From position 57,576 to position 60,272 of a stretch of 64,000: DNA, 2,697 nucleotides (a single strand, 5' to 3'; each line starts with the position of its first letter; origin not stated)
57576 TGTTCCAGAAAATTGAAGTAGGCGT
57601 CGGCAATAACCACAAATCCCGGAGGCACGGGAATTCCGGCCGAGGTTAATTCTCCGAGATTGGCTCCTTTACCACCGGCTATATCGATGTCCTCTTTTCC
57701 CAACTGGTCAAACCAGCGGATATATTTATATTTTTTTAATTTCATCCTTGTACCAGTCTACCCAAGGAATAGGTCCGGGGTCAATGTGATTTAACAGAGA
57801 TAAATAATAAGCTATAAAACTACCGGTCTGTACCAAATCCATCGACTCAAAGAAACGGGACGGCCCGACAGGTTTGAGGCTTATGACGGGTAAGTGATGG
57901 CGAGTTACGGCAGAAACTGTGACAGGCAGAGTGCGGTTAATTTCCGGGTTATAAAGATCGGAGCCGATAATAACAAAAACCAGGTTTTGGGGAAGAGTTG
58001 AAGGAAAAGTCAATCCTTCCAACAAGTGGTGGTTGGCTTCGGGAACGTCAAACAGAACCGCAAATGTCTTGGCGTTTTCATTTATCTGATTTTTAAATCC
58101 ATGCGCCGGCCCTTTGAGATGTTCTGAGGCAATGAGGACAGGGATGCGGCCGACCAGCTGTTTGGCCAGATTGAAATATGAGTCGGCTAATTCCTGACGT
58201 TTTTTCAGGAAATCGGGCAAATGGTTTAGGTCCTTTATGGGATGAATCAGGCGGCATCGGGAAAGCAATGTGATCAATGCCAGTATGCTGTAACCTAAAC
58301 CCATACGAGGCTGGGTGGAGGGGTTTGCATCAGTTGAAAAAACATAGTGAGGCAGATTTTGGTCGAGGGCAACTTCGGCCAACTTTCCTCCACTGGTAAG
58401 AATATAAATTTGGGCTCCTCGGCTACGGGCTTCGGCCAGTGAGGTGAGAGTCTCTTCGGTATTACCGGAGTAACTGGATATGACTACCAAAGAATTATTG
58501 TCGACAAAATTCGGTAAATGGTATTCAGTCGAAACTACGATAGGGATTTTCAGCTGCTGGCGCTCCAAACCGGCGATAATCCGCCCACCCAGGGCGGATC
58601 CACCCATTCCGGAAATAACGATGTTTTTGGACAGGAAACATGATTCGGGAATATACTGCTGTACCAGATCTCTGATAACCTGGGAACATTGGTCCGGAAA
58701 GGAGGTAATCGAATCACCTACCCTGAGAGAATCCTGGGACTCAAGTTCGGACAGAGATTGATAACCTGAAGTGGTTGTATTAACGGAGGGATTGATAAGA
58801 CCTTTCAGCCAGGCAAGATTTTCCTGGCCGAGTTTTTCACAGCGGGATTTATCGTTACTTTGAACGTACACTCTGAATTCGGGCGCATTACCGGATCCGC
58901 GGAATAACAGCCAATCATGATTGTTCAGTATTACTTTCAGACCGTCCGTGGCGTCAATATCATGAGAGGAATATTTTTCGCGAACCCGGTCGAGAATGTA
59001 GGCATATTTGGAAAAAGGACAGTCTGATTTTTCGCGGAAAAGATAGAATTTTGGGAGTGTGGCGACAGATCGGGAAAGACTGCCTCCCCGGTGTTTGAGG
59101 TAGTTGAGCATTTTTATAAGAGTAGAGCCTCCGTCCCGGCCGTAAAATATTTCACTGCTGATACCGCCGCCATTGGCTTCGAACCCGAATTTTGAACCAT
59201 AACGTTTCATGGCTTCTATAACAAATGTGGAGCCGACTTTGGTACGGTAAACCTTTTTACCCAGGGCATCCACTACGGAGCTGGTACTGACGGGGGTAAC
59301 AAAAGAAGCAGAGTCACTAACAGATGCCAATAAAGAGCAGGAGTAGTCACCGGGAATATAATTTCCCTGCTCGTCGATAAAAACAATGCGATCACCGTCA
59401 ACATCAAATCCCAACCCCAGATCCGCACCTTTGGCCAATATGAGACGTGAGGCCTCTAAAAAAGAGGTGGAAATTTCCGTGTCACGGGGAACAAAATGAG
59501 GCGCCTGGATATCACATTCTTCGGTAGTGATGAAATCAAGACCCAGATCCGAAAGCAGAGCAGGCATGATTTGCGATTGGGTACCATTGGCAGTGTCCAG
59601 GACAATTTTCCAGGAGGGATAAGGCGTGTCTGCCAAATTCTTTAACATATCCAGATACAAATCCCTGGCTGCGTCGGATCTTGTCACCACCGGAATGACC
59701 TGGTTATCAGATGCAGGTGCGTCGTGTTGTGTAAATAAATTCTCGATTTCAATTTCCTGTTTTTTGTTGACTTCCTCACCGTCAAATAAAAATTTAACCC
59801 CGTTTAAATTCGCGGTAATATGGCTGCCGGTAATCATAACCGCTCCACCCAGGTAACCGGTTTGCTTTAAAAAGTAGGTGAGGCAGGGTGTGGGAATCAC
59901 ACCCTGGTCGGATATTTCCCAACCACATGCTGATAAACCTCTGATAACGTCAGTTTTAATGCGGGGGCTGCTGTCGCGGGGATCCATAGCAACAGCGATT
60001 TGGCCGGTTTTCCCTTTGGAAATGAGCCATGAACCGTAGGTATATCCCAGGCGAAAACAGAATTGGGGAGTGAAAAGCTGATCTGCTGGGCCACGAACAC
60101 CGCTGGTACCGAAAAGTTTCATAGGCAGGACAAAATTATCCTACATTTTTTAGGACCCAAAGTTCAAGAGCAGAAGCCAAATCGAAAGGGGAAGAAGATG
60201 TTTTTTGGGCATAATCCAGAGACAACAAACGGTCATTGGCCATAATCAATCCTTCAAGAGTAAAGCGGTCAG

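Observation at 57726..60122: Single ORF fusing a phosphohexomutase (PMM/PGM) with an archaeal-type bifunctional PGI/PMI isomerase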

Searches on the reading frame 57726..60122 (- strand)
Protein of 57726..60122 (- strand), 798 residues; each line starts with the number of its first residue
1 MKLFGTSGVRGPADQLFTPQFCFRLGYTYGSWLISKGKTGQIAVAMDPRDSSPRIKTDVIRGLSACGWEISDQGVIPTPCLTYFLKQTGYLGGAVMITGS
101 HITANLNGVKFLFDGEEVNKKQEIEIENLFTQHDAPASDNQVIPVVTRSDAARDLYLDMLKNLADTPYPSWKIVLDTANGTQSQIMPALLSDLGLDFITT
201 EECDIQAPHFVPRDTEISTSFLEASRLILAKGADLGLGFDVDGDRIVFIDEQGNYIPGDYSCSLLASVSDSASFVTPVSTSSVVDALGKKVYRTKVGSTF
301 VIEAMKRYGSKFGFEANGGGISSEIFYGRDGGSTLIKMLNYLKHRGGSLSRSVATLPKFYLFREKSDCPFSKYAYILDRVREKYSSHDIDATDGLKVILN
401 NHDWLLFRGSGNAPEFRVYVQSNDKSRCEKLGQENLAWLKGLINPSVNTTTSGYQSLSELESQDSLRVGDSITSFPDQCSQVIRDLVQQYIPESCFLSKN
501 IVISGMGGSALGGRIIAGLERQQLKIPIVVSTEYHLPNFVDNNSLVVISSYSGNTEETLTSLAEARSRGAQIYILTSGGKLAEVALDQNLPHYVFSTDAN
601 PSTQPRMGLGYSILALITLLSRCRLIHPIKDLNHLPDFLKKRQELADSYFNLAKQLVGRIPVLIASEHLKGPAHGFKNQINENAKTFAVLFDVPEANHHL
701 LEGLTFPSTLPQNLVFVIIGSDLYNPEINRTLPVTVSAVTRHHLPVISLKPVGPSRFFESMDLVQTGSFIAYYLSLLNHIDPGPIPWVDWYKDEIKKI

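Call 3: search_protein_families(library=pfam, proteins=[window:57726-60122:-], max_evalue=0.01)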
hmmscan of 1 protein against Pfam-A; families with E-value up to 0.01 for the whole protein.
window:57726-60122:- (798 aa): 5 families
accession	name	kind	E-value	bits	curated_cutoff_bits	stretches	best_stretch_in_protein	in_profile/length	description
PF10432.14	bact-PGI_C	-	8e-28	97.7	24.5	1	651-794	7-150/151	Bacterial phospho-glucose isomerase C-terminal SIS domain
PF02878.22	PGM_PMM_I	-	4.4e-26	91.6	22.5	1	2-134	2-135/138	Phosphoglucomutase/phosphomannomutase, alpha/beta/alpha domain I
PF02880.22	PGM_PMM_III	-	3.5e-14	53.4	20.7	1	273-357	24-112/115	Phosphoglucomutase/phosphomannomutase, alpha/beta/alpha domain III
PF02879.22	PGM_PMM_II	-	2e-13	51.2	29.3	1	156-253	3-103/103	Phosphoglucomutase/phosphomannomutase, alpha/beta/alpha domain II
PF01380.27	SIS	-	2.4e-06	27.8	25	1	498-578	5-89/131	SIS domain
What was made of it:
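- On alpha-D-phosphohexomutase superfamily: Pfam I, II and III above threshold (call 3).
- On Bifunctional PGI/PMI (NCBIfam NF006425/NF006426/TIGR02128; Pfam PF10432): Pfam bact-PGI_C 97.7 (cut-off 24.5) and SIS 27.8 (cut-off 25) are met (call 3).
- Checked: Pfam: PGM_PMM_I (aa 2-134, E 4e-26), PGM_PMM_II (156-253), PGM_PMM_III (273-357), SIS (498-578), bact-PGI_C (651-794, E 8e-28), all above the gathering scores (call 3).
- Domain content above Pfam thresholds (call 3).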

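Call 4: search_protein_families(library=ncbifam, proteins=[window:57726-60122:-], max_evalue=0.01)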
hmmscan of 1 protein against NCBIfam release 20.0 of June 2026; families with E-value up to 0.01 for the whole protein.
window:57726-60122:- (798 aa): 14 families
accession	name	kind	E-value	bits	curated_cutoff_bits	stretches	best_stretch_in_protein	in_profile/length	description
TIGR03990.1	Arch_GlmM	equivalog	2.7e-93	313.2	439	1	1-434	1-439/444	phosphoglucosamine mutase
NF006425.0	PRK08674.1-5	equivalog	4.3e-60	203.5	471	1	458-796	9-354/358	bifunctional phosphoglucose/phosphomannose isomerase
NF006426.0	PRK08674.1-6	subfamily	3.1e-59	200.6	295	1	459-797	7-351/354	bifunctional phosphoglucose/phosphomannose isomerase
TIGR02128.1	G6PI_arch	equivalog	3.5e-53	180.5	213.9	1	490-795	13-307/308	bifunctional phosphoglucose/phosphomannose isomerase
NF006423.0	PRK08674.1-2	equivalog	7.5e-53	179.5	254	1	499-795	28-316/317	bifunctional phosphoglucose/phosphomannose isomerase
TIGR01455.1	glmM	equivalog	1.8e-49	168.6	447.55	1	4-359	1-367/442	phosphoglucosamine mutase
NF006424.0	PRK08674.1-3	equivalog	3.7e-43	148.3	730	1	464-795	16-352/355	bifunctional phosphoglucose/phosphomannose isomerase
NF046027.1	PhglucPhmanMutPgmG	equivalog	8.7e-40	136.7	600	1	10-415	16-426/460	phosphoglucomutase/phosphomannomutase PgmG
NF007088.0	PRK09542.1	equivalog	4.2e-33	115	618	1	6-438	14-452/456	phosphomannomutase/phosphoglucomutase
NF006422.0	PRK08674.1-1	subfamily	8.1e-32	110.9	317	1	499-722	26-234/302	bifunctional phosphoglucose/phosphomannose isomerase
NF011943.0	PRK15414.1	subfamily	2.3e-18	66.5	801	1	8-425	11-439/456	phosphomannomutase CpsG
NF001484.0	PRK00331.1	subfamily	0.00018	20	381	1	482-574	264-365/601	isomerizing glutamine--fructose-6-phosphate transaminase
TIGR03127.2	RuMP_HxlB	equivalog_domain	0.00025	21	160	1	494-577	26-107/178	6-phospho-3-hexuloisomerase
NF041755.1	RuMP_HxlAB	equivalog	0.0086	15.1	500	0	496-578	244-324/391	bifunctional 3-hexulose-6-phosphate synthase/6-phospho-3-hexuloisomerase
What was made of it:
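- On Bifunctional PGI/PMI (NCBIfam NF006425/NF006426/TIGR02128; Pfam PF10432): NCBIfam equivalogs are not met: 203.5 vs 471, 200.6 vs 295, 180.5 vs 213.9 (call 4).
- Closest known: Bifunctional PGI/PMI family. Different: Below the NCBIfam equivalog cut-offs (call 4).
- Both halves score below the NCBIfam equivalog cut-offs (Arch_GlmM 313 vs 439; PGI/PMI 203 vs 471 and 180 vs 214; call 4), so exact substrate assignments do not transfer. The GlmM score is well below the 439-bit cut-off (call 4).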

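Call 5: search_solved_structures(query=window:57726-60122:-, max_evalue=0.001, show_alignments=3)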
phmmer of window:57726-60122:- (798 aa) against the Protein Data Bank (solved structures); distinct sequences matched with E-value up to 0.001: 26.
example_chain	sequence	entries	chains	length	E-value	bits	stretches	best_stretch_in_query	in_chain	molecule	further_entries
1wqa_A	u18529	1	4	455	6.2e-63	216.5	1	2-430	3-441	phospho-sugar mutase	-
9du5_A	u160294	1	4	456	5.6e-61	210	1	2-428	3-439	Phosphoglucomutase/phosphomannomutase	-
2f7l_A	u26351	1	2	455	1.8e-48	168.6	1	2-432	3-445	455aa long hypothetical phospho-sugar mutase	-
7ojr_A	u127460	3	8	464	1.3e-43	152.6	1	2-430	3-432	Phosphoglucosamine mutase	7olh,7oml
6gyz_A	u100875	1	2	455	6.1e-42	147.1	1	2-434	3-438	Phosphoglucosamine mutase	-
7ojs_C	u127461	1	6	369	7.2e-42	146.8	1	2-359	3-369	Phosphoglucosamine mutase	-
9g69_A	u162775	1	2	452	3.2e-39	138.1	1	2-356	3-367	Phosphoglucosamine mutase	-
3pdk_A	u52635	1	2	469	4.6e-39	137.6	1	2-423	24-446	Phosphoglucosamine mutase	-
9ix8_A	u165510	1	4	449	3.1e-38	134.8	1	2-431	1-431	Phosphopentomutase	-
4hjh_A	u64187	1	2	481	2.9e-34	121.7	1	4-323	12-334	Phosphomannomutase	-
3i3w_A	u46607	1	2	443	2.2e-32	115.4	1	2-428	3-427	Phosphoglucosamine mutase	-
4il8_A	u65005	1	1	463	2.2e-27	98.9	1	3-430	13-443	Phosphomannomutase/phosphoglucomutase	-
4mrq_A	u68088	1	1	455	4e-27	98.1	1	3-430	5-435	Phosphomannomutase/phosphoglucomutase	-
2fkf_A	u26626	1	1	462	4.2e-27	98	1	3-430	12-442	Phosphomannomutase/phosphoglucomutase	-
2h4l_X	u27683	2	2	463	4.2e-27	98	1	3-430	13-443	Phosphomannomutase/phosphoglucomutase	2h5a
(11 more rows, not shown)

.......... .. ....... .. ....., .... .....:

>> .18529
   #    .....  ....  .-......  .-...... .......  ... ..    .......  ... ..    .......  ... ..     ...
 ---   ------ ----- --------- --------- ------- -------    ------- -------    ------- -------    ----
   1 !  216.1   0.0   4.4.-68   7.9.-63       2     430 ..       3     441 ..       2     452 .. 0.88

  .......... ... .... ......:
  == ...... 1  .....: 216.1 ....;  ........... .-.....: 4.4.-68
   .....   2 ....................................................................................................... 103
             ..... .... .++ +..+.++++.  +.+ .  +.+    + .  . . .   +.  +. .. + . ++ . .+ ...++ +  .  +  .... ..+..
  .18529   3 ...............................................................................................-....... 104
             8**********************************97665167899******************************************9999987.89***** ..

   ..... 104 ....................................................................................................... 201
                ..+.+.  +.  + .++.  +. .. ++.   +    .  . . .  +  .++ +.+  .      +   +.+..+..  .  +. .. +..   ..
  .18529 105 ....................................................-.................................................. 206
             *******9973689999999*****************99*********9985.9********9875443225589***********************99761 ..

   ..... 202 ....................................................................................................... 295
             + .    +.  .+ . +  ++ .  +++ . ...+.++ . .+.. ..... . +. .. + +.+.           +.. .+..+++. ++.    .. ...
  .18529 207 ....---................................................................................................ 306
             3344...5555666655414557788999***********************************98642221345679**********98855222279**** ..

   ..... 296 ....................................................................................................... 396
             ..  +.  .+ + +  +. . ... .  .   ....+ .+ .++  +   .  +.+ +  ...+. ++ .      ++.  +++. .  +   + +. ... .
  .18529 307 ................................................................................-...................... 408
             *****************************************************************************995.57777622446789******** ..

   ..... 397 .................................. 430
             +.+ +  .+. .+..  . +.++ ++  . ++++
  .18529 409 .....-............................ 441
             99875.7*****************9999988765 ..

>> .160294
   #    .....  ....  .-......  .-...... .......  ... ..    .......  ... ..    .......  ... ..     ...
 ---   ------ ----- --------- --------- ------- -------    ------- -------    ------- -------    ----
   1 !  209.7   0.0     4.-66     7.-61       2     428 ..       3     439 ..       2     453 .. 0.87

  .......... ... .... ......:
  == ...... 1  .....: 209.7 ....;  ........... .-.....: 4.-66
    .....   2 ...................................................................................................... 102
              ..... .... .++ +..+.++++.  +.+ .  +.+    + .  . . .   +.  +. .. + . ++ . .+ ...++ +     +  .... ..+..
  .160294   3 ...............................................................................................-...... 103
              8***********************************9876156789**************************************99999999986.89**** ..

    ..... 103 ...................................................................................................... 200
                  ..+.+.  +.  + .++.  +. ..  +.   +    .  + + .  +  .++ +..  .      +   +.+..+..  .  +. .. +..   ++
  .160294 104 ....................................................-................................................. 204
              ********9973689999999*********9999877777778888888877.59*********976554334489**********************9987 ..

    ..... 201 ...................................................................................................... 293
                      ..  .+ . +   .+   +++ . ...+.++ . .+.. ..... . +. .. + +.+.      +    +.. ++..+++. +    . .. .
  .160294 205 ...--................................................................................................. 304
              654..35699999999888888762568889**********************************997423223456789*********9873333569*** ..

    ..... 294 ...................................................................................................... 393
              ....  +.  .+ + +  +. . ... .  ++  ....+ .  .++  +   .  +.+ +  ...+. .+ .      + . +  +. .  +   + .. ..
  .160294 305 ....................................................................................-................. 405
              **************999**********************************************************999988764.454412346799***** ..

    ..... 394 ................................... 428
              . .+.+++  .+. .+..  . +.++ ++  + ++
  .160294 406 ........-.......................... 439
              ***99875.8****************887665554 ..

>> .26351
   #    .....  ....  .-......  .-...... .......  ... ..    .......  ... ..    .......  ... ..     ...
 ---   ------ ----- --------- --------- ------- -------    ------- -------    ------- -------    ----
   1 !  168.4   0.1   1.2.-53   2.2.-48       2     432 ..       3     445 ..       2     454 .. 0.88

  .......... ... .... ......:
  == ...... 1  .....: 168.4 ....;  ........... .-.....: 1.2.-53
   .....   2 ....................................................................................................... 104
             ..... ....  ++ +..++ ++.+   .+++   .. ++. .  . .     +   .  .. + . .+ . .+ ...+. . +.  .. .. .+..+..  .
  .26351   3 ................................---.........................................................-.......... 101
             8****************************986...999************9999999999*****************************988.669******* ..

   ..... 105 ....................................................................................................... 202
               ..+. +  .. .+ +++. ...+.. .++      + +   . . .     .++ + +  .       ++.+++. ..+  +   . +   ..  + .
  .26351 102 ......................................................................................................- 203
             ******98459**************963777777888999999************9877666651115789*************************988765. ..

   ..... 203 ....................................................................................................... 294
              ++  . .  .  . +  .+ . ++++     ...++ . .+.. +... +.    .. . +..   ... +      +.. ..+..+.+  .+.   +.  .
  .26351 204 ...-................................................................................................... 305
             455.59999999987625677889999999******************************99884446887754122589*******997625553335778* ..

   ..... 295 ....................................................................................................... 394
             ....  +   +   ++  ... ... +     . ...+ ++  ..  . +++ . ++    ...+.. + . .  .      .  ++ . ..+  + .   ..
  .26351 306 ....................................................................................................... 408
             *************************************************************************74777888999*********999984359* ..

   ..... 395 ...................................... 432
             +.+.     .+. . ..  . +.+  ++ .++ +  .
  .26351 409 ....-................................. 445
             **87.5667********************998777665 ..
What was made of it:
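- Checked: The solved Pyrococcus homologue 1wqa has ITASHNP at the aligned position (call 5), so the Asn->Ile (and Pro->Thr) difference is real.
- The PMM/PGM enzymes 1wqa and 9du5 score far better (216 and 210 bits) than the phosphopentomutase (135 bits) (call 5).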
